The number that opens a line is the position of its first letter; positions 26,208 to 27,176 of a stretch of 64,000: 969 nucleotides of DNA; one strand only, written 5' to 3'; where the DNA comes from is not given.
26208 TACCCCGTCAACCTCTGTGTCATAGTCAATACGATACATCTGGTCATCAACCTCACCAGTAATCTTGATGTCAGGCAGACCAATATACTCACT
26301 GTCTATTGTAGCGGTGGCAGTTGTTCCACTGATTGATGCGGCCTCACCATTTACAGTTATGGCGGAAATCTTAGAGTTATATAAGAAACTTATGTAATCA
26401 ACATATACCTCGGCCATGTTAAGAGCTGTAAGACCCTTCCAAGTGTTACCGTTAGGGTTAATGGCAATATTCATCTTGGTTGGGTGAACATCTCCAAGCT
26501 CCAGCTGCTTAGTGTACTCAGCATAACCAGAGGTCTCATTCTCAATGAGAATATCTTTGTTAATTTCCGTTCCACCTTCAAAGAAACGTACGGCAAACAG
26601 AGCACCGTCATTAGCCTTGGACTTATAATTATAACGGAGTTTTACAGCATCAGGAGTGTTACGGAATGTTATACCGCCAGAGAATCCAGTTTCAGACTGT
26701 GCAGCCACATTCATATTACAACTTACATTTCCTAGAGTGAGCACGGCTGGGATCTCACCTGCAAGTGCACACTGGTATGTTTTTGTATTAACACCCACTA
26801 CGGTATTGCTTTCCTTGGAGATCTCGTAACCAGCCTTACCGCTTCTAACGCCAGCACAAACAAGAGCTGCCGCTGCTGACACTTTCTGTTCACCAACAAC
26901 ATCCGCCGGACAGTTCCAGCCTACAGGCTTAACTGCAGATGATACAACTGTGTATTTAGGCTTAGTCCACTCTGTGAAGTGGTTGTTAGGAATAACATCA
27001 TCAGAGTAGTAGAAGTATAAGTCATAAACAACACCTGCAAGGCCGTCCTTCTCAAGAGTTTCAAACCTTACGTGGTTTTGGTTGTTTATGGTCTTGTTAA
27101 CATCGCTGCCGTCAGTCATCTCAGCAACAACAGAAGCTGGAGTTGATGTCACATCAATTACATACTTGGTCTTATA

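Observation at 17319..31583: Tandem pair of giant paralogous PCMD / cadherin-like repeat surface proteins (14.1 kb of coding sequence)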

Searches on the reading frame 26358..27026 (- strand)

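Call 10: search_protein_families(library=pfam, proteins=[window:26358-27026:-], max_evalue=10)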
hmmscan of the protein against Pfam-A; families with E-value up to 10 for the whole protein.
window:26358-27026:- (223 aa): 1 family
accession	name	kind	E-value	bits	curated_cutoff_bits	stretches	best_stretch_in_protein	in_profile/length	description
PF20620.4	DUF6805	-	0.072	13.9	27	1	109-174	26-89/133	Family of unknown function (DUF6805)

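Call 11: search_protein_families(library=ncbifam, proteins=[window:26358-27026:-], max_evalue=10)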
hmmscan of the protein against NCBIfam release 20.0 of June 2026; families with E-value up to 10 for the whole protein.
window:26358-27026:- (223 aa): 0 families
